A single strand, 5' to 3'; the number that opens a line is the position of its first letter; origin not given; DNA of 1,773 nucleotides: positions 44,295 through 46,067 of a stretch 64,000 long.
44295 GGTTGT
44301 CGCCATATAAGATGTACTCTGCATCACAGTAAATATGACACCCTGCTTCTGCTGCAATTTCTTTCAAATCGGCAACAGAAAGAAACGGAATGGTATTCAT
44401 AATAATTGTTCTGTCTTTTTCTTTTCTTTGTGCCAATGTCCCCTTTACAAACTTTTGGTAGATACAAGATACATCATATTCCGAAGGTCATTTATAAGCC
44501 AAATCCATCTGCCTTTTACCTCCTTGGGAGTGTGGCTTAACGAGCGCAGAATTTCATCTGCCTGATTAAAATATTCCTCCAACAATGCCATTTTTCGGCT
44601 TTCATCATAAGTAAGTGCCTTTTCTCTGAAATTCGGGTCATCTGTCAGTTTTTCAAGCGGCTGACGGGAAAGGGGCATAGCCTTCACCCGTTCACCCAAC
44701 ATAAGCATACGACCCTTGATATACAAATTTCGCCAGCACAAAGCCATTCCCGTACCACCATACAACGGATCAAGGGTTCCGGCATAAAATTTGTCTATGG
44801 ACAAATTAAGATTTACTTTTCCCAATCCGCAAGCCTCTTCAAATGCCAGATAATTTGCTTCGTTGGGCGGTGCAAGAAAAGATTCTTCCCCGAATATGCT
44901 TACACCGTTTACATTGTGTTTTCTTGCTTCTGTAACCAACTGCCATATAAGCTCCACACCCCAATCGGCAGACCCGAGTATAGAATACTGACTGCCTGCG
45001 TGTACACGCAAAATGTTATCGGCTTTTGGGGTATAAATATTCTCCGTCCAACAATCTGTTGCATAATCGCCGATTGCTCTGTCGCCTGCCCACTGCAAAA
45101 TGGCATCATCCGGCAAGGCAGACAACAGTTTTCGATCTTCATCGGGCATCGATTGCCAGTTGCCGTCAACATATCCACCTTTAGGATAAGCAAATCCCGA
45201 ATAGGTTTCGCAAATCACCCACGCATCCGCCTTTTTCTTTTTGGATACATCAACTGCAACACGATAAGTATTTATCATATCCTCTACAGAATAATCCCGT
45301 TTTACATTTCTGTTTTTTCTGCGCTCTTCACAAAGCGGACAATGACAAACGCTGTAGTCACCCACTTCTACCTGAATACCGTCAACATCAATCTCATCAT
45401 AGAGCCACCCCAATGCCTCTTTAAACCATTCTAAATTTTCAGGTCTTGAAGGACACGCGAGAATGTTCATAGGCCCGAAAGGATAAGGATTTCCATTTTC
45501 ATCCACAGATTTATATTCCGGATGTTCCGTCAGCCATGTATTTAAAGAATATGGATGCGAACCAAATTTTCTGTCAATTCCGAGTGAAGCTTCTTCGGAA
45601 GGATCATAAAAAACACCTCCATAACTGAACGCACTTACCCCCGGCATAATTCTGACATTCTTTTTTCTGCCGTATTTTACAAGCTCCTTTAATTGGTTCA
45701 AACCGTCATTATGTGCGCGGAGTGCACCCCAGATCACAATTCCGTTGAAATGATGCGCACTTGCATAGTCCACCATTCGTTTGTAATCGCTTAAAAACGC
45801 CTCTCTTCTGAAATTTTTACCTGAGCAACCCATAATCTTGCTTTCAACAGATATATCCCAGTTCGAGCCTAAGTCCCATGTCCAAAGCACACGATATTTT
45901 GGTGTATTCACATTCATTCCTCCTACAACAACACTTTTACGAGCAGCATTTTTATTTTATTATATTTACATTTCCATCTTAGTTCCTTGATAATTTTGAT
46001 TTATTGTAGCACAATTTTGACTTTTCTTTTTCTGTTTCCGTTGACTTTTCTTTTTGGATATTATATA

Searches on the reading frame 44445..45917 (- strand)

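Call 14: search_protein_families(library=pfam, proteins=[window:44445-45917:-], max_evalue=0.001)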
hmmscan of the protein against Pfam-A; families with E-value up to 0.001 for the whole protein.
window:44445-45917:- (490 aa): 1 family
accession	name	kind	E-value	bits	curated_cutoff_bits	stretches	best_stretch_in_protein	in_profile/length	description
PF10566.15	Glyco_hydro_97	-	0.0003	20.7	32.5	1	20-91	15-92/275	Glycoside hydrolase 97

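Call 54: search_protein_families(library=pfam, proteins=[window:44445-45917:-], max_evalue=1)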
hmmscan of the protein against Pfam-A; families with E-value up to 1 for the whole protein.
window:44445-45917:- (490 aa): 4 families
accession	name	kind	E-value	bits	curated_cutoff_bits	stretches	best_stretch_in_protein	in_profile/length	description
PF10566.15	Glyco_hydro_97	-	0.0003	20.7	32.5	1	20-91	15-92/275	Glycoside hydrolase 97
PF24484.1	ADAMTSL1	-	0.0098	16.1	27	1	454-469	9-24/40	ADAMTSL1 domain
PF14417.12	MEDS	-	0.028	14.7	29.8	1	31-87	73-129/161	MEDS: MEthanogen/methylotroph, DcmR Sensory domain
PF01055.32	Glyco_hydro_31_2nd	-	0.037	13.8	23.5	1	89-221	81-193/328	Glycosyl hydrolases family 31 TIM-barrel domain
